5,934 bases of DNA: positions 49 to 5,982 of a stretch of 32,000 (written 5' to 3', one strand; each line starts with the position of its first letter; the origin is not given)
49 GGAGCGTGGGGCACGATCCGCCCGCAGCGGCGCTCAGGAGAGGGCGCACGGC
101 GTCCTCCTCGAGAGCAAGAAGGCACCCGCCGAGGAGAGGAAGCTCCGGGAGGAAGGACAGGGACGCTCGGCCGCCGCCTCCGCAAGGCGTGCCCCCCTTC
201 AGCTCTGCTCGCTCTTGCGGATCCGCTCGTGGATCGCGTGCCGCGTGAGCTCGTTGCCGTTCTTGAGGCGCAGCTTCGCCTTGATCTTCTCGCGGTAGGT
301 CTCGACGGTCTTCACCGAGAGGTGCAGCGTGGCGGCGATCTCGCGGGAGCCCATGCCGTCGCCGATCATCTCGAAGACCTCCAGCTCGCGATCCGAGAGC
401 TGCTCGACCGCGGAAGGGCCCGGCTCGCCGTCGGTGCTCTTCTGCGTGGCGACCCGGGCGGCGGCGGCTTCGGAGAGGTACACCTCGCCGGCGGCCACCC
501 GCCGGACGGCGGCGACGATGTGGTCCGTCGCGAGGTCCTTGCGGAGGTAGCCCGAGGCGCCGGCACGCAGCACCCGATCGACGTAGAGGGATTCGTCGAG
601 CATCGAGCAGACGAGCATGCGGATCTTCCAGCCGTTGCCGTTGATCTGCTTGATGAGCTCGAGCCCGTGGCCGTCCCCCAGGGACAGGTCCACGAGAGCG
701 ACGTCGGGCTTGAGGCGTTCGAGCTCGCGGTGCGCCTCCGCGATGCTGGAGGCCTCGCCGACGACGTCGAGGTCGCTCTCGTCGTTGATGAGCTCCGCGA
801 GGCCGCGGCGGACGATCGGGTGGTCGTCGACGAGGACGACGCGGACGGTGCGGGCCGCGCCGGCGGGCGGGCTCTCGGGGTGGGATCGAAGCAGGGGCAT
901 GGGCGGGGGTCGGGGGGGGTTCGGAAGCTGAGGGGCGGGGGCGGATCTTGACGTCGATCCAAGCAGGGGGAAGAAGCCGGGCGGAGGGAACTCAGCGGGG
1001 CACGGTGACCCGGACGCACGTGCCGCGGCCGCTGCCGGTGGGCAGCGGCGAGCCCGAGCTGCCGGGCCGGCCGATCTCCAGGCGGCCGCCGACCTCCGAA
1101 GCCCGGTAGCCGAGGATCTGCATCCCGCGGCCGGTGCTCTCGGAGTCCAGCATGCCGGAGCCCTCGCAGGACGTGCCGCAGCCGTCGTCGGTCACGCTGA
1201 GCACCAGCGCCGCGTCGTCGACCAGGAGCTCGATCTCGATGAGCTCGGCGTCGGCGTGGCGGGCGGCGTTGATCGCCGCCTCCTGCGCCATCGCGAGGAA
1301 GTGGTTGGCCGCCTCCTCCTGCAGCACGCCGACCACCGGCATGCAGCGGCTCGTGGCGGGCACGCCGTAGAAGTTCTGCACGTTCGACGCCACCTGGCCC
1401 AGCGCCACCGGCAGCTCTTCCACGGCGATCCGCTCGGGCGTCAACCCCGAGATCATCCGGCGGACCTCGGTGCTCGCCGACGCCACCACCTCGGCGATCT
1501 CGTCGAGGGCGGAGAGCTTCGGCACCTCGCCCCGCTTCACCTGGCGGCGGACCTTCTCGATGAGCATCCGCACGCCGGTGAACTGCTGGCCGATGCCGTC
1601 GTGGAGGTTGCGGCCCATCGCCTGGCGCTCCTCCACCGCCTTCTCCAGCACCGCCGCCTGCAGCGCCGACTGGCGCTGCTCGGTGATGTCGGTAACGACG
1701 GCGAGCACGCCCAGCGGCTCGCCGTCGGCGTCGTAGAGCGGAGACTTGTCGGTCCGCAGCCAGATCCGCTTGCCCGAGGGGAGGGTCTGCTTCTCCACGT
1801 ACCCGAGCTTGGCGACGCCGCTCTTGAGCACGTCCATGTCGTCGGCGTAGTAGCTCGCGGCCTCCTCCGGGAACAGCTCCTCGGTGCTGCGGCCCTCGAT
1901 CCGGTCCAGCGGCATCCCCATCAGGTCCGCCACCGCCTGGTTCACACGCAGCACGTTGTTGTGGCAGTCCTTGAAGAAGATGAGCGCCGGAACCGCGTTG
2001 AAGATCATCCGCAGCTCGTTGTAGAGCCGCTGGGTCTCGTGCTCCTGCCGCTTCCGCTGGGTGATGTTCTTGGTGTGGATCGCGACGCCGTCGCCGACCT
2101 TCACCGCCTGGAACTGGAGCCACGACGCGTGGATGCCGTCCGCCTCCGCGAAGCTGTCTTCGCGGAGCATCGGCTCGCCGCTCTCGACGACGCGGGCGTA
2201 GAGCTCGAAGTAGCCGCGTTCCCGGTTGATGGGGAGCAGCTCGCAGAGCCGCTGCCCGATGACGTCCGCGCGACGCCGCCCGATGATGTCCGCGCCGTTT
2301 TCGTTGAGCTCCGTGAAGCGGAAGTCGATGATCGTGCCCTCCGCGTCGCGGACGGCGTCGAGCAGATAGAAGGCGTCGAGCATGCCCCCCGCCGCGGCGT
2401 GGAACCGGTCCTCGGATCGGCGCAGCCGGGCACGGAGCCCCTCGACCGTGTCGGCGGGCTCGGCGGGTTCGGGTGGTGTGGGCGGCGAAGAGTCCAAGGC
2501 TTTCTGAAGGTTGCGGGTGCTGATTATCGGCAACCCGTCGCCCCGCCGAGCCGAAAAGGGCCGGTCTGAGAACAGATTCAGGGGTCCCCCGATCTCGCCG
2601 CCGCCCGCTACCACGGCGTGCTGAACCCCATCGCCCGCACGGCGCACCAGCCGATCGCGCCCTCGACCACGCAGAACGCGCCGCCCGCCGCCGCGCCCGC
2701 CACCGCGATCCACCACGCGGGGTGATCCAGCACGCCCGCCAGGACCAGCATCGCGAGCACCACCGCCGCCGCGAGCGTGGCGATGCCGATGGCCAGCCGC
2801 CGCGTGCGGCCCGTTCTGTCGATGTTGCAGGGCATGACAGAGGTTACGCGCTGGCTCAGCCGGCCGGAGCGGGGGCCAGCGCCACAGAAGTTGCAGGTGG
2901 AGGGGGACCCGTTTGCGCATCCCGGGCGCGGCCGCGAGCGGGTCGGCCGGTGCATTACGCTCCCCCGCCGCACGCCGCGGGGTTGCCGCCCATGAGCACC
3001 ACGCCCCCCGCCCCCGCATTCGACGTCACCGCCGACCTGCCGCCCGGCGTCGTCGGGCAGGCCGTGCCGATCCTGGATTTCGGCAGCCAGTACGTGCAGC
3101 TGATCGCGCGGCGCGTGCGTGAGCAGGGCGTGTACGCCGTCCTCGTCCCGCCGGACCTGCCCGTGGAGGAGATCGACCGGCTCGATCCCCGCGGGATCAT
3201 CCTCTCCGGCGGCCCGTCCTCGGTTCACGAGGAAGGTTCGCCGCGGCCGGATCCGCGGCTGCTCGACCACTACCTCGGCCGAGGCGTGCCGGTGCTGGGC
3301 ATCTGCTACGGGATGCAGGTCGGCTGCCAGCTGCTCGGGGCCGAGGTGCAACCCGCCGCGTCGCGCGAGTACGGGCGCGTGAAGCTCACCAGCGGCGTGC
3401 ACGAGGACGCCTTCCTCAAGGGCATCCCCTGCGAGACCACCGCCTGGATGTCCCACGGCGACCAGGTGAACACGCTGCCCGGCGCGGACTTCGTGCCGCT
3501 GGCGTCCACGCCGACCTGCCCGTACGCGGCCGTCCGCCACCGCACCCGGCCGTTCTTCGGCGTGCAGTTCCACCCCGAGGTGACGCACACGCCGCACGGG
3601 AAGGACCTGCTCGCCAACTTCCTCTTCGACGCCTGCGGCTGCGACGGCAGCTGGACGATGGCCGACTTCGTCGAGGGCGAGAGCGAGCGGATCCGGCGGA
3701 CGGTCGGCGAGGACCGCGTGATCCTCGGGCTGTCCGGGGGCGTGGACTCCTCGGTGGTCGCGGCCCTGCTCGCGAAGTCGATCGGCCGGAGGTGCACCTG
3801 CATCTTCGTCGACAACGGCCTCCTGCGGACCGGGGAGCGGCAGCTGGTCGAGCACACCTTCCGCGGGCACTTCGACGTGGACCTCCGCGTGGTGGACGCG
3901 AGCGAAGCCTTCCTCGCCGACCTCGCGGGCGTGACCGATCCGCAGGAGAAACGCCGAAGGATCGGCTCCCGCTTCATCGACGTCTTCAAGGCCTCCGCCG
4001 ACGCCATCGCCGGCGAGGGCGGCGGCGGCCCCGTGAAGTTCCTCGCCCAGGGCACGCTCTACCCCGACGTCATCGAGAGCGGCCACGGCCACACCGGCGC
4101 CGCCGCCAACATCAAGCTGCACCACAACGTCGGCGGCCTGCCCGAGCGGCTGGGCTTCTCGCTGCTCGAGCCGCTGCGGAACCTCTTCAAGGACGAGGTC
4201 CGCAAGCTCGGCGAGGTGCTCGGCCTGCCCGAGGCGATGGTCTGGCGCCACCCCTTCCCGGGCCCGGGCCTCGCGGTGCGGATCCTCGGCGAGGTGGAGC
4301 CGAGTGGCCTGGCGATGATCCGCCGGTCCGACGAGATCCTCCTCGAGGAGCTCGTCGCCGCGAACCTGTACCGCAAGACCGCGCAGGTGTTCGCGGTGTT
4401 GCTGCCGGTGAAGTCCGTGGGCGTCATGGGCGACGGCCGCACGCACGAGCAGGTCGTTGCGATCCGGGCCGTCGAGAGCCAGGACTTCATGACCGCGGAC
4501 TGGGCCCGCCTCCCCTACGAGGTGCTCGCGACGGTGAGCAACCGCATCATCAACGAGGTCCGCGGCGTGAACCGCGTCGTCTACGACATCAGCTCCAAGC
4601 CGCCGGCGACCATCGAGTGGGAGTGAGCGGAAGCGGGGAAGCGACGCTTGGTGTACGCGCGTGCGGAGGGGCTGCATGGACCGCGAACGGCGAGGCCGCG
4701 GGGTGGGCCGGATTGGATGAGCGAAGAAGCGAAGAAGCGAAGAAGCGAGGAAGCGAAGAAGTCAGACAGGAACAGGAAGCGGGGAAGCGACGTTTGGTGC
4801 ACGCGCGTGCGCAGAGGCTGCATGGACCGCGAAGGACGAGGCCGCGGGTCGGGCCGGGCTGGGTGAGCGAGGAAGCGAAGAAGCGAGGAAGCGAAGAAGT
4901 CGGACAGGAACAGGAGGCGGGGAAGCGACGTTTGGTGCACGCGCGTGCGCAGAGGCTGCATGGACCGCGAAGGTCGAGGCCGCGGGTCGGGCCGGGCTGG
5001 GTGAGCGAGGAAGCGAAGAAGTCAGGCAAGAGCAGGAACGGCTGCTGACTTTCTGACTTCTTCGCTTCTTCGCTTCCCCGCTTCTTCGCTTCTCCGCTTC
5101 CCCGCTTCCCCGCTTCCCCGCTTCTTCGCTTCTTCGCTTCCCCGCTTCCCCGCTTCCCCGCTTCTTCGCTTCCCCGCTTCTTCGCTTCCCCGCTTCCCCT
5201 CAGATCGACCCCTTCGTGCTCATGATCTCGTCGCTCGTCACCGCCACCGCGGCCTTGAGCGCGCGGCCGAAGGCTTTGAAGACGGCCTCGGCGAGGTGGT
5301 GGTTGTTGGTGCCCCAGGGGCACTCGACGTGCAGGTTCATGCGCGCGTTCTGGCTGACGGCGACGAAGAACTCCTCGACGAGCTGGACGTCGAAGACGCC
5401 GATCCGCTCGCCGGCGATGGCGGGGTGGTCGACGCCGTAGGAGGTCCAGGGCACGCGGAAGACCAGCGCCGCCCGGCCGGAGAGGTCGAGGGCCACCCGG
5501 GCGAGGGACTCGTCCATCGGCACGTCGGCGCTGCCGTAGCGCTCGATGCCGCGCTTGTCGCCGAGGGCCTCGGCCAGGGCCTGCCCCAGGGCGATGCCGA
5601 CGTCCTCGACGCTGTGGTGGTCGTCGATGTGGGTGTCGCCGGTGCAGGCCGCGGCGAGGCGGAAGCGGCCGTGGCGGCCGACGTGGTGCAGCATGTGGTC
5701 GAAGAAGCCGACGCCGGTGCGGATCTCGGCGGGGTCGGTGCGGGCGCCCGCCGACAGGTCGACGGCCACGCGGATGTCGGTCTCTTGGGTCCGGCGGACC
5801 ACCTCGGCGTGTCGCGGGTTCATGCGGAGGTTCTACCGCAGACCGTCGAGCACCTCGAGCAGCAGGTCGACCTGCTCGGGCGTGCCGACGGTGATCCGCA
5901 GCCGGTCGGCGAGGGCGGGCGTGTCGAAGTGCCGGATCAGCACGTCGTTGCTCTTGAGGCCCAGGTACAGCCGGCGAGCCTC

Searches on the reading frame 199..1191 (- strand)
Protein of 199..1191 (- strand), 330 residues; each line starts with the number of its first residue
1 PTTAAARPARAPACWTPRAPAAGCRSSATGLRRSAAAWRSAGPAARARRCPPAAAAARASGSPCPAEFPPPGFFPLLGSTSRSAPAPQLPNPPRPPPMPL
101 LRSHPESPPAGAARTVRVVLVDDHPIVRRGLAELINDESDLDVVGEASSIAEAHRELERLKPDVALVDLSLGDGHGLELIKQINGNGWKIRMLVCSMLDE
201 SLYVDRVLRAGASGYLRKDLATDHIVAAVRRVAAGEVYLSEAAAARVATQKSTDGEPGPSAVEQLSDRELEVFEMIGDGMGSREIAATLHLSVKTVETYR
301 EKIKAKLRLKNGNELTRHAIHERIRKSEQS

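Call 18: search_protein_families(library=pfam, proteins=[window:199-1191:-], max_evalue=0.001)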
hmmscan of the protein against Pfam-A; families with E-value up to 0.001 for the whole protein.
window:199-1191:- (330 aa): 3 families
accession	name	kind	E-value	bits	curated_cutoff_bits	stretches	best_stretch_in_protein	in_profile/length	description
PF00072.30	Response_reg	-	2.6e-22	79.5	30.2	1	118-230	1-111/111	Response regulator receiver domain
PF00196.25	GerE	-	1.7e-15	56.8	23.5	1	264-319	2-57/57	Bacterial regulatory proteins, luxR family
PF08281.18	Sigma70_r4_2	-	8.1e-08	32.2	25.7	1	261-307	7-54/54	Sigma-70, region 4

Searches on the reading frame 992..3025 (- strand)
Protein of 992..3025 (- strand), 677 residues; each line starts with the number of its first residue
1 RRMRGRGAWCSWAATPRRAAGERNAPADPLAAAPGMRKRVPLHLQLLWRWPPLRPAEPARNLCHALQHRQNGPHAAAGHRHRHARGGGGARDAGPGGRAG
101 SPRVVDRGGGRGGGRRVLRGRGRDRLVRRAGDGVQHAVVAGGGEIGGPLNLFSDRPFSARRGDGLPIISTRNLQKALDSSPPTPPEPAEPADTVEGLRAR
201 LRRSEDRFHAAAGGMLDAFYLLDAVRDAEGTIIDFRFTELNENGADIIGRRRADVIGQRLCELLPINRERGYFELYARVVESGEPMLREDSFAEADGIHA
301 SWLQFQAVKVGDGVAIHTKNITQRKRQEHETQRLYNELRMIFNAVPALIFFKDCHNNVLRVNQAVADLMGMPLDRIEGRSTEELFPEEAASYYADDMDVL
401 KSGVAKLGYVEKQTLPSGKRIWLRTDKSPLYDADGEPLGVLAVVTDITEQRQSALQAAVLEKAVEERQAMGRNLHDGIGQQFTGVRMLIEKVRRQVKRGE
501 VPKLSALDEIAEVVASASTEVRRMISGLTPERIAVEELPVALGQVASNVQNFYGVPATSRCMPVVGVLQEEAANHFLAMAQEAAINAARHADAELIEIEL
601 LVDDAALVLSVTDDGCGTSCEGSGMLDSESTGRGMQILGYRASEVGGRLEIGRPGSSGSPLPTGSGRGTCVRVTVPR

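Call 18: search_protein_families(library=pfam, proteins=[window:992-3025:-], max_evalue=0.001)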
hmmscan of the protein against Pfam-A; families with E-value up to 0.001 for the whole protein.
window:992-3025:- (677 aa): 7 families
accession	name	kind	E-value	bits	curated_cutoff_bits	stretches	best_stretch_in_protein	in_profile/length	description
PF08448.16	PAS_4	-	8.7e-26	90.8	23.1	2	342-452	1-110/110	PAS fold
PF13426.13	PAS_9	-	1.8e-12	47.9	27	1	349-449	4-103/103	PAS domain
PF00989.32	PAS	-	4.5e-12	46.4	22.6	1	337-447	2-113/113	PAS fold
PF07730.19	HisKA_3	-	1.5e-11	45.1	24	1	466-531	1-66/68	Histidine kinase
PF02518.31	HATPase_c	-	3.3e-07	31.1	26.4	1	578-676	8-108/111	Histidine kinase-, DNA gyrase B-, and HSP90-like ATPase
PF13188.13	PAS_8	-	1.1e-06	28.7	21.8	1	338-396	3-57/65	PAS domain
PF13581.12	HATPase_c_2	-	0.00036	21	27.4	0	568-617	24-77/127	Histidine kinase-like ATPase domain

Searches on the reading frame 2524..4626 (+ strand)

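Call 18: search_protein_families(library=pfam, proteins=[window:2524-4626:+], max_evalue=0.001)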
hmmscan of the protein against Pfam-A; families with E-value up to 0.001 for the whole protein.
window:2524-4626:+ (700 aa): 5 families
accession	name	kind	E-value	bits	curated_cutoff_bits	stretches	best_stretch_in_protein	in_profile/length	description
PF00958.27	GMP_synt_C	-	1.5e-44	150.4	27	1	608-699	1-92/92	GMP synthase C terminal domain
PF00117.34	GATase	-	5.8e-43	147.2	22.8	1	183-369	2-189/190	Glutamine amidotransferase class-I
PF02540.23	NAD_synthase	-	9.2e-09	35.2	21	1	394-422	16-44/242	NAD synthase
PF07722.19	Peptidase_C26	-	4.2e-06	27.1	20.5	1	195-352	30-219/219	Peptidase C26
PF03054.22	tRNA_Me_trans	-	0.00016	21.9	20.6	1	398-431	2-34/202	tRNA methyl transferase HUP domain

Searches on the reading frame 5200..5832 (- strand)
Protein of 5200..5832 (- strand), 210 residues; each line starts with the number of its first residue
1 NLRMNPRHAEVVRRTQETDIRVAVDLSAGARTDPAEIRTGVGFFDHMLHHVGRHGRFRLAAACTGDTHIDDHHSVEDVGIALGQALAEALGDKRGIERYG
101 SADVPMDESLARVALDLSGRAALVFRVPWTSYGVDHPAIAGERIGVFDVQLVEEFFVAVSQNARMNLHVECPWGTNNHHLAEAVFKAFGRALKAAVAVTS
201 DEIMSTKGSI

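Call 18: search_protein_families(library=pfam, proteins=[window:5200-5832:-], max_evalue=0.001)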
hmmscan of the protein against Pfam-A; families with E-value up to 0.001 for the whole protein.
window:5200-5832:- (210 aa): 1 family
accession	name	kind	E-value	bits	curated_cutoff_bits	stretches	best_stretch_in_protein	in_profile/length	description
PF00475.24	IGPD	-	6.7e-61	205.1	27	1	39-192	1-144/144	Imidazoleglycerol-phosphate dehydratase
